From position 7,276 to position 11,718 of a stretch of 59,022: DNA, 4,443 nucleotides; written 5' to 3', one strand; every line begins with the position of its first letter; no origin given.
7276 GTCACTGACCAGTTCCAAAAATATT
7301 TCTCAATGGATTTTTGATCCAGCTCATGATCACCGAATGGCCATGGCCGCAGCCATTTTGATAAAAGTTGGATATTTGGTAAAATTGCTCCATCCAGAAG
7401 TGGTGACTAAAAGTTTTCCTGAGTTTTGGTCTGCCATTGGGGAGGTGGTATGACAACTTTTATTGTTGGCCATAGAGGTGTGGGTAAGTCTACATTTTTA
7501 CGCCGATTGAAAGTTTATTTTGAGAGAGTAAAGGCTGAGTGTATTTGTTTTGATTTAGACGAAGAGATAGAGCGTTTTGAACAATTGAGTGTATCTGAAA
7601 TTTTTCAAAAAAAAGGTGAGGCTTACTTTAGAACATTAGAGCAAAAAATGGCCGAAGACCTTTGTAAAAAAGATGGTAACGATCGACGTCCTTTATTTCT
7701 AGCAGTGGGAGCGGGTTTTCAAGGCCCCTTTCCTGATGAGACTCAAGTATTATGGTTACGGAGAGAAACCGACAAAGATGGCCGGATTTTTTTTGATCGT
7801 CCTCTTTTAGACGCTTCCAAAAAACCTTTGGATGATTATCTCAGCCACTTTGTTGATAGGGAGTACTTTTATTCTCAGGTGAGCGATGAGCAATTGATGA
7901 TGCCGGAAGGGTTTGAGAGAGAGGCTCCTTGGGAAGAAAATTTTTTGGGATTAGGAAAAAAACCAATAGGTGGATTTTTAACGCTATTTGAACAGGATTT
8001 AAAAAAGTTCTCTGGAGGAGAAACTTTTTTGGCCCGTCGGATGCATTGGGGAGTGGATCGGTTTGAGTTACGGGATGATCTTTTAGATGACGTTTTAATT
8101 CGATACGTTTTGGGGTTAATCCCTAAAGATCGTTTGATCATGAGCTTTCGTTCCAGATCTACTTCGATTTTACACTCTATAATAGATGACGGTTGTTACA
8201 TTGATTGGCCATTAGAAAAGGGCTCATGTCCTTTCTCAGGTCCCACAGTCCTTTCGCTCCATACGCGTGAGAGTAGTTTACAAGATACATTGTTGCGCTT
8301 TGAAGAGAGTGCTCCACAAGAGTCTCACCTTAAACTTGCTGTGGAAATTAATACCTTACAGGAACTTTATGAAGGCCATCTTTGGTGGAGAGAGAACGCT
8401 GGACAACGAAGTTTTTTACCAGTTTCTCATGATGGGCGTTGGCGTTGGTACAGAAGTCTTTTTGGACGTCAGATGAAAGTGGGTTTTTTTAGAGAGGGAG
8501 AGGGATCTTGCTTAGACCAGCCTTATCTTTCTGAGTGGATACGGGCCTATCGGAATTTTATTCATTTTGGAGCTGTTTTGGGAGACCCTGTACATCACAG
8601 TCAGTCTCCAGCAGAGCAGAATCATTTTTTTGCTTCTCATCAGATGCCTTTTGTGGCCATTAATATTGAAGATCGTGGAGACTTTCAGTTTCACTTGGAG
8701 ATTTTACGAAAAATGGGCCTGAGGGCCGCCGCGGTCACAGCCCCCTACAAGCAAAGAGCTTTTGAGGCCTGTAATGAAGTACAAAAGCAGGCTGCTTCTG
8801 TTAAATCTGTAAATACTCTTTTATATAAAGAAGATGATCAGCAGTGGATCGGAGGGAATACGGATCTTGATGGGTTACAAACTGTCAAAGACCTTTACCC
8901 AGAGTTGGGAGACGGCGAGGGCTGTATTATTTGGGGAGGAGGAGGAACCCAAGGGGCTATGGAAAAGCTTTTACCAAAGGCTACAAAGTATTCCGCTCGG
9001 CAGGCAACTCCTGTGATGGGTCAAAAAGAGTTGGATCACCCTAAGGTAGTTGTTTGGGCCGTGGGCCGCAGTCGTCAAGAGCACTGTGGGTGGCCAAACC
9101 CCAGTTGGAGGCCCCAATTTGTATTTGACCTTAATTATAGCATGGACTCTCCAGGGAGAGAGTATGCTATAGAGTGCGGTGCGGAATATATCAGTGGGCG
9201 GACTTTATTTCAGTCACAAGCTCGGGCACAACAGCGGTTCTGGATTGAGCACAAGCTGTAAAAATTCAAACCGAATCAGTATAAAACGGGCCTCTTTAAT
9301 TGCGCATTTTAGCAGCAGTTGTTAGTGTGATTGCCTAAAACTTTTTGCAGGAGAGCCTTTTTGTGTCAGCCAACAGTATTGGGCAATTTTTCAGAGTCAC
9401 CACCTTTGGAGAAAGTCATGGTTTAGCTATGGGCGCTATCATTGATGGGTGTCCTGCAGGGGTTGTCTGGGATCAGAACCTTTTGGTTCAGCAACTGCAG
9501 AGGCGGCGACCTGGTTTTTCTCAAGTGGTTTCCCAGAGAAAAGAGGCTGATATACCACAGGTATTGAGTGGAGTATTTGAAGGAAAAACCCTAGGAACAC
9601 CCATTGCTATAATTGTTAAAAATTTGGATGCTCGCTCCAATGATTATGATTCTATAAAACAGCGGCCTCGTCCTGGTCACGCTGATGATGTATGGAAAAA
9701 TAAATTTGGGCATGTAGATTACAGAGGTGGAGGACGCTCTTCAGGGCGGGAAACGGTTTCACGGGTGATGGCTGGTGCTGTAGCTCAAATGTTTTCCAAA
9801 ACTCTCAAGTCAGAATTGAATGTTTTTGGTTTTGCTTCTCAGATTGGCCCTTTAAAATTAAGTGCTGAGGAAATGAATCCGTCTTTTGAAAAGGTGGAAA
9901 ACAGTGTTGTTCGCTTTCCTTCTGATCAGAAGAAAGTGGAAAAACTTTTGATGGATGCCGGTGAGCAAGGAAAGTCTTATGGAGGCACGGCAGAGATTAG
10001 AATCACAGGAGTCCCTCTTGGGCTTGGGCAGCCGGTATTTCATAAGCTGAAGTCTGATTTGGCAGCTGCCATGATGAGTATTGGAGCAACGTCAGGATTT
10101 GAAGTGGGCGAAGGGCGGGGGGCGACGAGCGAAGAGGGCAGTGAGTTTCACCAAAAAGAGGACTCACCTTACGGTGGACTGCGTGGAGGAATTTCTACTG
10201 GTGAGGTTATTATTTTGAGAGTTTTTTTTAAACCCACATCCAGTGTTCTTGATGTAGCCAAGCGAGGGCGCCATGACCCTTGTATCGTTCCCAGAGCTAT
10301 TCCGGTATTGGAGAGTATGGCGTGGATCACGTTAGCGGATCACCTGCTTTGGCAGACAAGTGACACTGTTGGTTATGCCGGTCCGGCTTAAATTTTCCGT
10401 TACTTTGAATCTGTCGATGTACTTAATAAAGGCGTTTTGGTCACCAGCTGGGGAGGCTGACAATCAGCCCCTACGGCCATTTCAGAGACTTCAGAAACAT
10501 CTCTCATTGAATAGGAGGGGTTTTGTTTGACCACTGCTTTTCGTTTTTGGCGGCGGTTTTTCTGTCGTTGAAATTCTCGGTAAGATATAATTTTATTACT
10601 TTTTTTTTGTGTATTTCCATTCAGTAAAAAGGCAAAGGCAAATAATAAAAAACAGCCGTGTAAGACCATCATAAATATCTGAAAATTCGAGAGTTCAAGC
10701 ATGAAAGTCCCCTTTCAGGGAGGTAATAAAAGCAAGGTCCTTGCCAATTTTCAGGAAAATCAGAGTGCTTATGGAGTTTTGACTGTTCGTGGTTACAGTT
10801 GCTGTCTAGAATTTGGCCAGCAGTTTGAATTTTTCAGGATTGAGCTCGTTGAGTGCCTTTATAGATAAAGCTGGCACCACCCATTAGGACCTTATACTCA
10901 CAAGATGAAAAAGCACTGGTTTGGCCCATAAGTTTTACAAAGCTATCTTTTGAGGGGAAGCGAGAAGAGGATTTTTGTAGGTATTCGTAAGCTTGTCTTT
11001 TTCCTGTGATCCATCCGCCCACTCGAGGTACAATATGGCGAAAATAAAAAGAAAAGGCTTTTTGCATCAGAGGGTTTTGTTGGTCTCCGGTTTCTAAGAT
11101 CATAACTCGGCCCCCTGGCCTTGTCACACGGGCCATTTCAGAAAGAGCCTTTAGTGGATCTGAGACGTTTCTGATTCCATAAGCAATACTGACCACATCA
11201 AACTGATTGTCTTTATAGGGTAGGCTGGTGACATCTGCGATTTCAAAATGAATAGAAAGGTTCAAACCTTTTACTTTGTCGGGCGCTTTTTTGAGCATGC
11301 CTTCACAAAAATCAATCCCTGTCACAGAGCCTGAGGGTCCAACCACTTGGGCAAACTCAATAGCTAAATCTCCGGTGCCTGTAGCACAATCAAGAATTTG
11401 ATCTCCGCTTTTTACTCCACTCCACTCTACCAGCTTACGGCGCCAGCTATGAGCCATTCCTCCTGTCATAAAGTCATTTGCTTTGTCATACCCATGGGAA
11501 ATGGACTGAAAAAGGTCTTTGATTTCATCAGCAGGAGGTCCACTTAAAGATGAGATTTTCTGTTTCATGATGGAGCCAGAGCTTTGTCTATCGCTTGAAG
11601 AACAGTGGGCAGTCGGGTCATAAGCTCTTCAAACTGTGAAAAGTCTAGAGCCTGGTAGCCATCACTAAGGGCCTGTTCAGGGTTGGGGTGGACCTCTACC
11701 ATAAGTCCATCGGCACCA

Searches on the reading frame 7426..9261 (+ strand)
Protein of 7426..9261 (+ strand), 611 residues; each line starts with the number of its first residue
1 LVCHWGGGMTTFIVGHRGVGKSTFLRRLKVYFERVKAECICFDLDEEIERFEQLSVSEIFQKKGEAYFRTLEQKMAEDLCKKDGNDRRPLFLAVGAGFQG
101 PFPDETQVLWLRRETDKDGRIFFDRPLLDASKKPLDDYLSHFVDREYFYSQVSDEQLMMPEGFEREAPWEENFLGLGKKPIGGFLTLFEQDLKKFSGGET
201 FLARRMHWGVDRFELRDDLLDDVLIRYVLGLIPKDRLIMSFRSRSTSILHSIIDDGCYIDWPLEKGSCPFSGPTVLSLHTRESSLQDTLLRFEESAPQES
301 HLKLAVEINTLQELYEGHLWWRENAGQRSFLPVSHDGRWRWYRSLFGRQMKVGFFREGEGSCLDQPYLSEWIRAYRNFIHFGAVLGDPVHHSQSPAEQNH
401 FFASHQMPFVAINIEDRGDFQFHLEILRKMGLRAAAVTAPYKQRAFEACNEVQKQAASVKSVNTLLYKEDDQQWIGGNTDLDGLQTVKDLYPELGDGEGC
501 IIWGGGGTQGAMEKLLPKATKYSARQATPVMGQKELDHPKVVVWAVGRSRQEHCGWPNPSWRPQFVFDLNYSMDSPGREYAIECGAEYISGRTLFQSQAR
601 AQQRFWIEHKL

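Call 15: search_protein_families(library=pfam, proteins=[window:7426-9261:+])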
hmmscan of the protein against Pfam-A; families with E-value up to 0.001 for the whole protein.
window:7426-9261:+ (611 aa): 2 families
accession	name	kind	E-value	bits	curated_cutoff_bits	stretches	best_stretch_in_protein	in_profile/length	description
PF08501.16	Shikimate_dh_N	-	7.3e-16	58.6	27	1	384-465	1-83/83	Shikimate dehydrogenase substrate binding domain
PF01202.28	SKI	-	1.3e-10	42.1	22.1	1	17-83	1-62/159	Shikimate kinase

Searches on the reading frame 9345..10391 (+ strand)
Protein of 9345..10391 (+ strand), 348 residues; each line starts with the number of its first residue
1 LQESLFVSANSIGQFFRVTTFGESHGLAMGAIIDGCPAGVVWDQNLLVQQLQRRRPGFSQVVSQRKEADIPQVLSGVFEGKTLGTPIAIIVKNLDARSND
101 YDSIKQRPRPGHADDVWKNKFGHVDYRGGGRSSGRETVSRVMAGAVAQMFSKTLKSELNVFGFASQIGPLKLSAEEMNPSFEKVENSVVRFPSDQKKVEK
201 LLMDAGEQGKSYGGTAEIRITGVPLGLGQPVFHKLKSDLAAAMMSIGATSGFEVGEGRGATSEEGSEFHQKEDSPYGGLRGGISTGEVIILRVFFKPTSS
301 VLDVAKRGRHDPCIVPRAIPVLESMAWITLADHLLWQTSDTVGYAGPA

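Call 15: search_protein_families(library=pfam, proteins=[window:9345-10391:+])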
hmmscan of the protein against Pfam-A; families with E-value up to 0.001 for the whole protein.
window:9345-10391:+ (348 aa): 1 family
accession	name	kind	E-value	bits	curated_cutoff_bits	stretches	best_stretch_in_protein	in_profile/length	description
PF01264.26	Chorismate_synt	-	8.3e-103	344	27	1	16-335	1-327/327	Chorismate synthase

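Call 19: find_encoding_contigs(protein=window:9345-10391:+, flank=10000, max_places=6)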
Protein window:9345-10391:+ (348 aa): no gene with exactly this product is on record in the collection.

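Call 20: find_homologous_proteins(query=window:9345-10391:+, max_evalue=1e-60)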
Query window:9345-10391:+ (348 aa): 7965 proteins with E <= 1e-60 among 8000 candidates; the best 120 are listed.
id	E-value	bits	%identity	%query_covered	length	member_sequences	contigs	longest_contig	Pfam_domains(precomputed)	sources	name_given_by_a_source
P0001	2.2e-225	765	100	98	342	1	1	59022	PF01264.27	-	-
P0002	5.5e-173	593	77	97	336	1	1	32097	PF01264.27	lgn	-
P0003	1.8e-170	584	75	97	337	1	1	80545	PF01264.27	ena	-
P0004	8.3e-141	487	64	95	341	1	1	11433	PF01264.27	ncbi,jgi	jgi:chorismate synthase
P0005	2.4e-140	485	66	96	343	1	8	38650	PF01264.27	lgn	-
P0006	4.3e-140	485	66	97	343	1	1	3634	PF01264.27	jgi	jgi:chorismate synthase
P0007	2.3e-139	482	63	97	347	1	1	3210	PF01264.27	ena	-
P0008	7.3e-138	477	62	96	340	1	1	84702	PF01264.27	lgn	-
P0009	9.2e-138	477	63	95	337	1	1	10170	PF01264.27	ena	-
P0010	9.3e-138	477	63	97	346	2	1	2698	PF01264.27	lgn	-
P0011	2.0e-137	476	63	96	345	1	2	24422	PF01264.27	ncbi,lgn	ncbi:MAG: chorismate synthase [Pseudobdellovibrionaceae bacterium]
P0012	3.6e-137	475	64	96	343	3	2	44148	PF01264.27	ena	-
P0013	1.7e-136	473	64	97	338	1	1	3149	PF01264.27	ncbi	-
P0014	3.8e-136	472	64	97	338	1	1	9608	PF01264.27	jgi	-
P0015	5.4e-136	471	63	96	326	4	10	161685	PF01264.27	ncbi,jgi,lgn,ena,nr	ncbi:MAG: chorismate synthase [Deltaproteobacteria bacterium RIFCSPLOWO2_02_FULL_44_10]|nr:MAG: chor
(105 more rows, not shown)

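Call 21: find_encoding_contigs(protein=P0002, flank=10000, max_places=2)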
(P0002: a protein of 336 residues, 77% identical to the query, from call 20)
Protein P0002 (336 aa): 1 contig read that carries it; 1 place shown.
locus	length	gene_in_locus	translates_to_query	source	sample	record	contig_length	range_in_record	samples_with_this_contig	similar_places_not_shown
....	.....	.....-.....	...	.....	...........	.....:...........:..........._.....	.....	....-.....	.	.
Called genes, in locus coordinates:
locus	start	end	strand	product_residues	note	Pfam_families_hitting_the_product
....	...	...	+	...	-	-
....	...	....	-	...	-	-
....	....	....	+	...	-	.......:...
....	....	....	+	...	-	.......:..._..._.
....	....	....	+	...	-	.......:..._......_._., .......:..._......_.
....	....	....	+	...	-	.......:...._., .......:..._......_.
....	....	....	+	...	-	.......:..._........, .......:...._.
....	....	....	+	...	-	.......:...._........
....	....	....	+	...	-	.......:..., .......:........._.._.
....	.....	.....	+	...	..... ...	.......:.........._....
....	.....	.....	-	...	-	-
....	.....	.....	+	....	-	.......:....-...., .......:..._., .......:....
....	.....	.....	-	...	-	-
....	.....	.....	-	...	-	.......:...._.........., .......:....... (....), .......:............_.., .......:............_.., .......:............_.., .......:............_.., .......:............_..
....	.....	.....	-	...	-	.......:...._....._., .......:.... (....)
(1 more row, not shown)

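Call 22: find_encoding_contigs(protein=P0003, flank=10000, max_places=2)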
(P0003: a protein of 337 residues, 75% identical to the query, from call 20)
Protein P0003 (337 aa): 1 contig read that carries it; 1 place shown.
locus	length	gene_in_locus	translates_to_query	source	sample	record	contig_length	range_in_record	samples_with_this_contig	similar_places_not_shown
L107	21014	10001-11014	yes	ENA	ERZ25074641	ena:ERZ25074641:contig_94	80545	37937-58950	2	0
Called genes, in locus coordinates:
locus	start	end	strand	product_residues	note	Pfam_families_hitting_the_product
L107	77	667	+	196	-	-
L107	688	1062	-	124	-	-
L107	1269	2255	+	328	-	PF03167:UDG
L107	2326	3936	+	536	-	PF00496:SBP_bac_5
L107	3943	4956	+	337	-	PF19300:BPD_transp_1_N, PF00528:BPD_transp_1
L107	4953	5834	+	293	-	PF12911:OppC_N, PF00528:BPD_transp_1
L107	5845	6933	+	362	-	PF01761:DHQ_synthase, PF24621:DHQS_C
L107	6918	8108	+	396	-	PF00275:EPSP_synthase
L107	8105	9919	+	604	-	PF01202:SKI, PF08501:Shikimate_dh_N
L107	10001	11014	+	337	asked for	PF01264:Chorismate_synt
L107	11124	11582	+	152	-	PF04940:BLUF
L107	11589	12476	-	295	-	-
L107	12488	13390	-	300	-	-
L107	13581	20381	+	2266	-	PF03160:Calx-beta, PF02368:Big_2, PF07691:PA14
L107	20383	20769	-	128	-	-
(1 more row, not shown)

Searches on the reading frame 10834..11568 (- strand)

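Call 15: search_protein_families(library=pfam, proteins=[window:10834-11568:-])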
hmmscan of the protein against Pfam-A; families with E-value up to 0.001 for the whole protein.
window:10834-11568:- (244 aa): 8 families
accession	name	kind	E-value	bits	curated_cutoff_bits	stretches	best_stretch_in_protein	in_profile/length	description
PF01209.24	Ubie_methyltran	-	6.3e-59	199.6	20.1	1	15-239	8-232/233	ubiE/COQ5 methyltransferase family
PF13847.12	Methyltransf_31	-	1.3e-23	83.8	27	1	53-198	2-142/145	Methyltransferase domain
PF13649.12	Methyltransf_25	-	3.3e-22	79.4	27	1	58-153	1-97/97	Methyltransferase domain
PF08241.18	Methyltransf_11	-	1.1e-20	74.5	21.2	1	59-157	1-95/95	Methyltransferase domain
PF13489.12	Methyltransf_23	-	4e-11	43.3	27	1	38-161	5-120/164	Methyltransferase domain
PF08242.18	Methyltransf_12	-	1.1e-09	39.3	30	1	59-155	1-98/98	Methyltransferase domain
PF01135.25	PCMT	-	2.7e-07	31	20.3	1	45-139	64-159/210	Protein-L-isoaspartate(D-aspartate) O-methyltransferase (PCMT)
PF01170.24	UPF0020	-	1.5e-06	28.5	22.3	1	33-158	7-165/197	RMKL-like, methyltransferase domain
